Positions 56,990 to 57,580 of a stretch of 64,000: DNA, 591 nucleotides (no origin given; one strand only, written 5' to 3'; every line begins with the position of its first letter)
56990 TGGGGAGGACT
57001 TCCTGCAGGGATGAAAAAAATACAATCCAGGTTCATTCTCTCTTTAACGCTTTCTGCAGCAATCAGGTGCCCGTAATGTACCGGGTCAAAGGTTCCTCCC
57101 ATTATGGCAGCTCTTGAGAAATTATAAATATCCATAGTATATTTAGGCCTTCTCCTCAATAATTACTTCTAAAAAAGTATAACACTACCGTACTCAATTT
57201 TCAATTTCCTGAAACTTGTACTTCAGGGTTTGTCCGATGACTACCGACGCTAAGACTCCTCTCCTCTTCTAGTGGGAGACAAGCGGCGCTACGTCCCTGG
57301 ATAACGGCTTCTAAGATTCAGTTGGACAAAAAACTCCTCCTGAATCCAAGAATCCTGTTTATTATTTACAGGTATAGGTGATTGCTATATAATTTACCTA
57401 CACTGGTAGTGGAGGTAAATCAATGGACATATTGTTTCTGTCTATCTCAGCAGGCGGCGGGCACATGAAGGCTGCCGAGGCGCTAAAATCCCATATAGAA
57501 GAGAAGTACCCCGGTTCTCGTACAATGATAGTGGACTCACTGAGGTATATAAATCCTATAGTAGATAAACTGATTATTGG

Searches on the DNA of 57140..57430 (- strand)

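Call 7: search_rna_families(source=window, start=57140, end=57430, threshold=evalue, max_evalue=10, show_alignments=3)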
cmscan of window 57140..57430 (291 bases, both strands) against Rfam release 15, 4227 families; matches with E-value up to 10: 1.
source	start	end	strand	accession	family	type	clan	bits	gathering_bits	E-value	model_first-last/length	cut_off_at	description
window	57250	57355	+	RF02120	FTX_2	Gene; lncRNA;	-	12.7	48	4.5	1-97/97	no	FTX transcript, XIST regulator conserved region 2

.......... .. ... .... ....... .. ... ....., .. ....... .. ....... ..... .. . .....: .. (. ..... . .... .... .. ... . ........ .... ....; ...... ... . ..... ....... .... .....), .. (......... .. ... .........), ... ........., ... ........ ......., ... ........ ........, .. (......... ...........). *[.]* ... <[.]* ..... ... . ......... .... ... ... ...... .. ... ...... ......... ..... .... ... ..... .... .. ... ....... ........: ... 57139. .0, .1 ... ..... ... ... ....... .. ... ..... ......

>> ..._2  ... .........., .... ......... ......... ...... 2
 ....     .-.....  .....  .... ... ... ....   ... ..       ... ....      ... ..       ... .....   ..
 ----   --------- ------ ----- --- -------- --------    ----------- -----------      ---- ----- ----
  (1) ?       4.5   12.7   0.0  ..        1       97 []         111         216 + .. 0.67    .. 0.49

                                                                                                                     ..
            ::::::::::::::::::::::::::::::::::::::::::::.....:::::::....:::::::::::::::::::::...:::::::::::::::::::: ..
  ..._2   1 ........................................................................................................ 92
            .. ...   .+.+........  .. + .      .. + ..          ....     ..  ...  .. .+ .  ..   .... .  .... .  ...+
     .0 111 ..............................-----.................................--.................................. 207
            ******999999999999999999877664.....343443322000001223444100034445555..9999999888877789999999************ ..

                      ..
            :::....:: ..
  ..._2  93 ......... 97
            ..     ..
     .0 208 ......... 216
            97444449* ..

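Call 43: search_dna_similar(query=window:57228-57362:-, collection=plasmids, mode=distant, max_evalue=0.001, max_rows=10)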
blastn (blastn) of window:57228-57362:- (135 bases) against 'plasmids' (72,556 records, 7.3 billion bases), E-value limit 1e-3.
Records with a match: 1; places in all: 1; records where one place covers at least 80% of the query: 1.
Best place of each record, by identity: 60-80% 1.
By first word of the organism name: Clostridium 1.
By predicted mobility (MOB-suite, as given by PLSDB): non-mobilizable 1.
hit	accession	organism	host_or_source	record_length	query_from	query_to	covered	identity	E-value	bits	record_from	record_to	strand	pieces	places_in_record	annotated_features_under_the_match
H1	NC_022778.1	Clostridium tetani 12124569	-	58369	1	134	99%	71.9%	1e-7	64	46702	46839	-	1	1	none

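Call 44: search_dna_similar(query=window:57228-57362:-, collection=phages, mode=distant, max_evalue=0.001, max_rows=10)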
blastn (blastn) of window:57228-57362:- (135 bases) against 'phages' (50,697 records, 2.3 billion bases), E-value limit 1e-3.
No match.

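Call 45: get_annotated_region(hit=H1, flank=4000)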
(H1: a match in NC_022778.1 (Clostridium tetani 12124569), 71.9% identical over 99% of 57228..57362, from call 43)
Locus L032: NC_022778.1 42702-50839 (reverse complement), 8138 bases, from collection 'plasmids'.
description: Clostridium tetani 12124569 plasmid p12124569, complete sequence
organism: Clostridium tetani 12124569 (NCBI taxid 1231072)
taxonomy: Bacteria; Bacillota; Clostridia; Eubacteriales; Clostridiaceae; Clostridium; Clostridium tetani; Clostridium tetani 12124569
host: -; source: -; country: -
typing (MOB-suite, as given by PLSDB): non-mobilizable; replicon rep_cluster_256
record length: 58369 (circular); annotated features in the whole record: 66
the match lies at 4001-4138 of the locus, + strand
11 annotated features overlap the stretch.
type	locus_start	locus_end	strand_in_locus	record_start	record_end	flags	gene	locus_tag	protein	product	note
CDS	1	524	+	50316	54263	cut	tetX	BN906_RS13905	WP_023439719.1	tetanus neurotoxin TetX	-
CDS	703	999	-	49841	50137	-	-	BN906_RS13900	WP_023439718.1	hypothetical protein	-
CDS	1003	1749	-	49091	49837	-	-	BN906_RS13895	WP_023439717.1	hypothetical protein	-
CDS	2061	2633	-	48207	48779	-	-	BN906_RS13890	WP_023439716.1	hypothetical protein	-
CDS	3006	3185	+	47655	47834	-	-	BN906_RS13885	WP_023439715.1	YvrJ family protein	-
CDS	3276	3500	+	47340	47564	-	-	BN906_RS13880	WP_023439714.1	DUF1659 domain-containing protein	-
CDS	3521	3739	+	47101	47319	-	-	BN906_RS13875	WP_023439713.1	DUF2922 domain-containing protein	-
CDS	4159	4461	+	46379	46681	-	-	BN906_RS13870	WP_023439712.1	hypothetical protein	-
CDS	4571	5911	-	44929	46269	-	-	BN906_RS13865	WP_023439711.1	M20/M25/M40 family metallo-hydrolase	-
CDS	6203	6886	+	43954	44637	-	-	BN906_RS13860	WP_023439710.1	N-acetylmuramoyl-L-alanine amidase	-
CDS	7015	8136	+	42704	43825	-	-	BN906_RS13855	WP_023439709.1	acyltransferase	-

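Call 47: search_rna_families(source=L032, start=3700, end=4500, threshold=evalue, max_evalue=1)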
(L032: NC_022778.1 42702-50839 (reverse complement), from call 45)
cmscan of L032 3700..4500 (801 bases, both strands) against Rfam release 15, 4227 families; matches with E-value up to 1: 5.
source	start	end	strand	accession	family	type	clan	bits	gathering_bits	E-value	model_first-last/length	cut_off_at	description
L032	3737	3846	-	RF00506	Thr_leader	Cis-reg; leader;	-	34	55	0.0002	1-118/118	no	Threonine operon leader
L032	3707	3787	+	RF02621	BSnc120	Gene; sRNA;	-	27.7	114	0.00043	1-88/88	no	Brucella sRNA 120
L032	3700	3776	+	RF00506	Thr_leader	Cis-reg; leader;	-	26.5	55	0.011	41-118/118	5'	Threonine operon leader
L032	3725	3823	-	RF02550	RnaG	Gene; sRNA;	-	20.7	153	0.69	1-120/120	no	RnaG sRNA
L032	3700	3777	+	RF02637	EF0408_EF0409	Gene; sRNA;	-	16.3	440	0.082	332-412/412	5'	Enterococcus sRNA EF0408_EF0409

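Call 48: search_dna_similar(query=L032:3990-4140:+, collection=plasmids, mode=distant, max_evalue=0.01, max_rows=30)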
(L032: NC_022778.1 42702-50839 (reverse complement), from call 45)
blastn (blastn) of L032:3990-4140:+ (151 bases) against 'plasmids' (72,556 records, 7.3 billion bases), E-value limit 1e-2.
Records with a match: 6; places in all: 10; records where one place covers at least 80% of the query: 1.
Best place of each record, by identity: >=99% 1; 80-90% 5.
By first word of the organism name: Clostridium 6.
By predicted mobility (MOB-suite, as given by PLSDB): non-mobilizable 6.
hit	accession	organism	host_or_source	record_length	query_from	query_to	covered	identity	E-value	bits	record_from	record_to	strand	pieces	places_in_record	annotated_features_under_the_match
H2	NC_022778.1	Clostridium tetani 12124569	-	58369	1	151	100%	100.0%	4e-71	273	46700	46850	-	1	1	none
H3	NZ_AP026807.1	Clostridium tetani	soil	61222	12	70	39%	83.1%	2e-6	60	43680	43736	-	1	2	none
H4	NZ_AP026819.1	Clostridium tetani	soil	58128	12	70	39%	83.1%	2e-6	60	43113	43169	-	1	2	none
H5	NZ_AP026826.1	Clostridium tetani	Homo sapiens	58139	12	70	39%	83.1%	2e-6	60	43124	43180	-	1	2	none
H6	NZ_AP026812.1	Clostridium tetani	soil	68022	12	70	39%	83.1%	2e-6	60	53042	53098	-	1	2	none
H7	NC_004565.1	Clostridium tetani E88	-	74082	105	149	30%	88.9%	2e-6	60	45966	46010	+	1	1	none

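Call 49: get_annotated_region(hit=H7, flank=2500)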
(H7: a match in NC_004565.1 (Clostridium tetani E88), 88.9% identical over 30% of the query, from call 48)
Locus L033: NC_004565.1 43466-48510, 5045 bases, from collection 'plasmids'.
description: Clostridium tetani E88 plasmid pE88, complete sequence
organism: Clostridium tetani E88 (NCBI taxid 212717)
taxonomy: Bacteria; Bacillota; Clostridia; Eubacteriales; Clostridiaceae; Clostridium; Clostridium tetani; Clostridium tetani E88
host: -; source: -; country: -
typing (MOB-suite, as given by PLSDB): non-mobilizable; replicon rep_cluster_256
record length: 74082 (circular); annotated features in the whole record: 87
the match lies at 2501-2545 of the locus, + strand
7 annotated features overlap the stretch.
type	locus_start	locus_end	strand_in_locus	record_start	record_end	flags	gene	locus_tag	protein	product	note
CDS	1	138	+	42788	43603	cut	-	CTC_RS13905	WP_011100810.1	ABC transporter permease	-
CDS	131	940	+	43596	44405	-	-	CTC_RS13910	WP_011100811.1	membrane-spanning permease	-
CDS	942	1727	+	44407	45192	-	-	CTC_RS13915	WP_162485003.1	membrane-spanning permease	-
CDS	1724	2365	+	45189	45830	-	-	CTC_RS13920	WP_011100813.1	ABC transporter ATP-binding protein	-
CDS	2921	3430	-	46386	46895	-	-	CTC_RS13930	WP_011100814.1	hypothetical protein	-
CDS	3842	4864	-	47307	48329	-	-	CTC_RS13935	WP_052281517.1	RNA-guided endonuclease TnpB family protein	-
CDS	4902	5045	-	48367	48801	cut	tnpA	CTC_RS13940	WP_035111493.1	IS200/IS605-like element ISClte2 family transposase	GO:0006313 - DNA transposition [Evidence IEA]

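Call 50: get_annotated_region(hit=H3, flank=2500)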
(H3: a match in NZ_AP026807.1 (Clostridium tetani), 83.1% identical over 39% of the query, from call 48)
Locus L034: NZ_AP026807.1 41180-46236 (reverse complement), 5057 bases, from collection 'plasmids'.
description: Clostridium tetani strain KHSU-144312-032 plasmid pKHSU-144312-032-1, complete sequence
organism: Clostridium tetani (NCBI taxid 1513)
taxonomy: Bacteria; Bacillota; Clostridia; Eubacteriales; Clostridiaceae; Clostridium; Clostridium tetani
host: -; source: soil; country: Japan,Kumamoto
typing (MOB-suite, as given by PLSDB): non-mobilizable; replicon rep_cluster_256
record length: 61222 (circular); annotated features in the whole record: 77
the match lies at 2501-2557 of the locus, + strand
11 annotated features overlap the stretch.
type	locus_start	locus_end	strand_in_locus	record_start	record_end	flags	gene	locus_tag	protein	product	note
CDS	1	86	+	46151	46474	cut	-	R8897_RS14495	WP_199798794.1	hypothetical protein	-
CDS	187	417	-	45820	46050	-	-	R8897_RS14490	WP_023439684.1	DUF4351 domain-containing protein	-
CDS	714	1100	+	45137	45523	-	-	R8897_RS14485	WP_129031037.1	hypothetical protein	-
CDS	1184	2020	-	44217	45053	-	-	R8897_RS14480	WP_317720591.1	methyltransferase domain-containing protein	-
CDS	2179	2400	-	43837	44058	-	-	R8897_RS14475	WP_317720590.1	hypothetical protein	-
CDS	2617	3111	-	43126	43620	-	-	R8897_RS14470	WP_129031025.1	hypothetical protein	-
CDS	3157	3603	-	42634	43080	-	-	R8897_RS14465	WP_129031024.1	hypothetical protein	-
CDS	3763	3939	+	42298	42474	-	-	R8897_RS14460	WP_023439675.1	hypothetical protein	-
CDS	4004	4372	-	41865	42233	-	-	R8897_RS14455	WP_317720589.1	hypothetical protein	-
CDS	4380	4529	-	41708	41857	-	-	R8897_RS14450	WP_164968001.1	hypothetical protein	-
CDS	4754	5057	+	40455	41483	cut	-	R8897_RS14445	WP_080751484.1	M28 family peptidase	-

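Call 62: search_dna_similar(query=L032:3500-4700:+, collection=plasmids, mode=distant, max_rows=25)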
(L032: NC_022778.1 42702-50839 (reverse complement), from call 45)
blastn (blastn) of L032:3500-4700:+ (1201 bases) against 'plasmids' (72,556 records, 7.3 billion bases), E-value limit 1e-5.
Records with a match: 14; places in all: 46; records where one place covers at least 80% of the query: 2.
Best place of each record, by identity: >=99% 1; 90-95% 11; 80-90% 2.
By first word of the organism name: Clostridium 14.
By predicted mobility (MOB-suite, as given by PLSDB): non-mobilizable 13; mobilizable 1.
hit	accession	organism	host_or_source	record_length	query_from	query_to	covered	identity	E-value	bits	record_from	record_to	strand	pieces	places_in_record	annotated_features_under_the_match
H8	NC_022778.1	Clostridium tetani 12124569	-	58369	1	1201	100%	100.0%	0e+0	2167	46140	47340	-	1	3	hypothetical protein | DUF2922 domain-containing protein | M20/M25/M40 family metallo-hydrolase | DUF1659 domain-containing protein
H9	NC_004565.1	Clostridium tetani E88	-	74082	1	1201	88%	91.0%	4e-171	1516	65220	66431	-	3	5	hypothetical protein | DUF2922 domain-containing protein | M20/M25/M40 family metallo-hydrolase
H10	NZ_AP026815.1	Clostridium tetani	soil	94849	1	954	59%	91.8%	3e-129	1040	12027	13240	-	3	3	hypothetical protein | DUF2922 domain-containing protein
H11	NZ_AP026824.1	Clostridium tetani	Homo sapiens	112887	1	954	59%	91.8%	3e-129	1040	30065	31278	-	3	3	hypothetical protein | DUF2922 domain-containing protein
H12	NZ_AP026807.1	Clostridium tetani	soil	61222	1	491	35%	93.0%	6e-137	623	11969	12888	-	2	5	DUF1659 domain-containing protein | DUF2922 domain-containing protein | YvrJ family protein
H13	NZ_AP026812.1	Clostridium tetani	soil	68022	1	491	35%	93.0%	6e-137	623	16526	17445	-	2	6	DUF1659 domain-containing protein | DUF2922 domain-containing protein | YvrJ family protein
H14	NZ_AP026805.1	Clostridium tetani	soil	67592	1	491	36%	90.1%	6e-131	607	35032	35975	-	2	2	DUF2922 domain-containing protein | YvrJ family protein | hypothetical protein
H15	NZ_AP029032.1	Clostridium tetani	soil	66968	442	1201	27%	90.7%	4e-101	442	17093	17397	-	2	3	M28 family peptidase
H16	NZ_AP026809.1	Clostridium tetani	soil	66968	442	1201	27%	90.7%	4e-101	442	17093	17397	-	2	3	M28 family peptidase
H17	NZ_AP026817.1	Clostridium tetani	soil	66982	442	1201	27%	90.7%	4e-101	442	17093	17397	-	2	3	M28 family peptidase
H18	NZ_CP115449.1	Clostridium tetani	-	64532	459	1201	25%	93.8%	2e-106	459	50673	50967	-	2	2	M28 family peptidase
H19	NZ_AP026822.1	Clostridium tetani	soil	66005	459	1201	25%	93.8%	2e-106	459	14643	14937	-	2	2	M28 family peptidase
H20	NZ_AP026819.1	Clostridium tetani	soil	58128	375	488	9%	82.5%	8e-22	113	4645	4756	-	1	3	none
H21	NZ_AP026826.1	Clostridium tetani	Homo sapiens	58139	375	488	9%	82.5%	8e-22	113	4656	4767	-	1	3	none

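Call 63: get_annotated_region(hit=H9, flank=200)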
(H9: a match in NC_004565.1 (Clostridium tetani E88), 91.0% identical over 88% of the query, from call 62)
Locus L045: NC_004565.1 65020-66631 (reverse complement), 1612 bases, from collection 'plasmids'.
description: Clostridium tetani E88 plasmid pE88, complete sequence
organism: Clostridium tetani E88 (NCBI taxid 212717)
taxonomy: Bacteria; Bacillota; Clostridia; Eubacteriales; Clostridiaceae; Clostridium; Clostridium tetani; Clostridium tetani E88
host: -; source: -; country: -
typing (MOB-suite, as given by PLSDB): non-mobilizable; replicon rep_cluster_256
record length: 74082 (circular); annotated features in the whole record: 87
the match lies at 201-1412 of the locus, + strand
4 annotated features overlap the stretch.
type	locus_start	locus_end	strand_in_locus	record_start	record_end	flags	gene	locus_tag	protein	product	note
CDS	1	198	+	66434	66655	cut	-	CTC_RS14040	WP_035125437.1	DUF1659 domain-containing protein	-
CDS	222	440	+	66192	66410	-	-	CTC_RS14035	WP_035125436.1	DUF2922 domain-containing protein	-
CDS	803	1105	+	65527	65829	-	-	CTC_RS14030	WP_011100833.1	hypothetical protein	-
CDS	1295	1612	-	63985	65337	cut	-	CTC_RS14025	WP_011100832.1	M20/M25/M40 family metallo-hydrolase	-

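Call 68: build_rna_model(alignment_id=A1, structure=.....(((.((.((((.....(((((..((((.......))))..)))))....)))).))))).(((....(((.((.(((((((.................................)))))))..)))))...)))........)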
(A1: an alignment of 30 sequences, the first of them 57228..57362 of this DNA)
Model R1 built from alignment A1 (30 sequences, 147 columns); structure: as given.
model positions 132; base pairs 33; branch points 1; effective number of sequences 1.32; information 0.59 bits per position. Calibrated on 0.2 Mb of random sequence (short: E-values are rough).
structure used (alignment columns):
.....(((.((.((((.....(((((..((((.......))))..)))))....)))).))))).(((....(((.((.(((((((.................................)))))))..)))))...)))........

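Call 69: search_with_rna_model(model_id=R1, sources=[window, L002, L026, L027, L029, L030, L032, L033, L034, L036, L038, L046, L047, L048, L015, L025, L028, L031], max_evalue=1)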
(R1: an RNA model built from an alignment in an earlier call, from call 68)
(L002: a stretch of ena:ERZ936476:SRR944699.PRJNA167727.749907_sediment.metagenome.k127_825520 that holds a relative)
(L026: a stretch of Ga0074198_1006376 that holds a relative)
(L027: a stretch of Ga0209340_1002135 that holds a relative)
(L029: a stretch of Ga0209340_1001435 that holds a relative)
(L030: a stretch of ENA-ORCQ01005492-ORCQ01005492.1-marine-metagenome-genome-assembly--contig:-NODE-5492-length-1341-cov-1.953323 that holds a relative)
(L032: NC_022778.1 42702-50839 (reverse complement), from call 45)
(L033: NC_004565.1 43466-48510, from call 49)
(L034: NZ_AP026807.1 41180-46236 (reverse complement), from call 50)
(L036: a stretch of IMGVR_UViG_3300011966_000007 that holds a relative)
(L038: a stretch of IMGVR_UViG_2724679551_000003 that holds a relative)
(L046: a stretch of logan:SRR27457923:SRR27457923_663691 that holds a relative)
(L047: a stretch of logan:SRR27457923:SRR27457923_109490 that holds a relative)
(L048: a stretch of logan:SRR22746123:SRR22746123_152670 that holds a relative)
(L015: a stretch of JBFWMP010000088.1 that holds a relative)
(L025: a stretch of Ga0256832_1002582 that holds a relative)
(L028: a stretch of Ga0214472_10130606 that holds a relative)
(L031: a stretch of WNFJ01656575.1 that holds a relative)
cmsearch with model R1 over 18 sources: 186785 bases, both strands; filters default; matches with E-value up to 1: 19.
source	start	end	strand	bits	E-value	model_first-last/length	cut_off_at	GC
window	57228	57362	-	138.7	7.8e-30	1-132/132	no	0.48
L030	197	331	+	135.1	5.5e-29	1-132/132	no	0.47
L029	118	233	-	114.3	3.5e-24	1-132/132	no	0.44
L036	5963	6098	+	110.1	3.2e-23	1-132/132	no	0.42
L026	1638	1740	+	104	8.4e-22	1-132/132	no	0.45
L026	3485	3602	+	102.5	1.9e-21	1-132/132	no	0.43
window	52780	53025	-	99.2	1.1e-20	1-132/132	no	0.42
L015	3292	3414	-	93.9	1.9e-19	1-132/132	no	0.5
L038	4384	4500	+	87.1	6.9e-18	1-132/132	no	0.38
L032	4001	4139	+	84.9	2.2e-17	1-132/132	no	0.34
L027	9721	9809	-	82.3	8.9e-17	1-132/132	no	0.42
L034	2501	2613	+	35.6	5.6e-06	1-132/132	no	0.3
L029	67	182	+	34.9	8.3e-06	1-132/132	no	0.44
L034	2430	2564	-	32.6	2.8e-05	1-132/132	no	0.27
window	57301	57394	+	27.3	0.00048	1-132/132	no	0.33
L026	3450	3545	-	27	0.00057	1-132/132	no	0.38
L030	177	259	-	25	0.0016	1-132/132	no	0.4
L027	9747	9844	+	20.8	0.015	1-132/132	no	0.4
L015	3355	3423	+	15.4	0.27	1-132/132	no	0.45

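Call 86: search_with_rna_model(model_id=R1, sources=[L049, L050], max_evalue=1)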
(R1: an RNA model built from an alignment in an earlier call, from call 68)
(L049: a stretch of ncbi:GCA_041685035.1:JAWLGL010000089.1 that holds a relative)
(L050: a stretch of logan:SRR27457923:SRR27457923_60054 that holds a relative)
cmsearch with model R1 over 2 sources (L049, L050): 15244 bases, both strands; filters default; matches with E-value up to 1: 0.
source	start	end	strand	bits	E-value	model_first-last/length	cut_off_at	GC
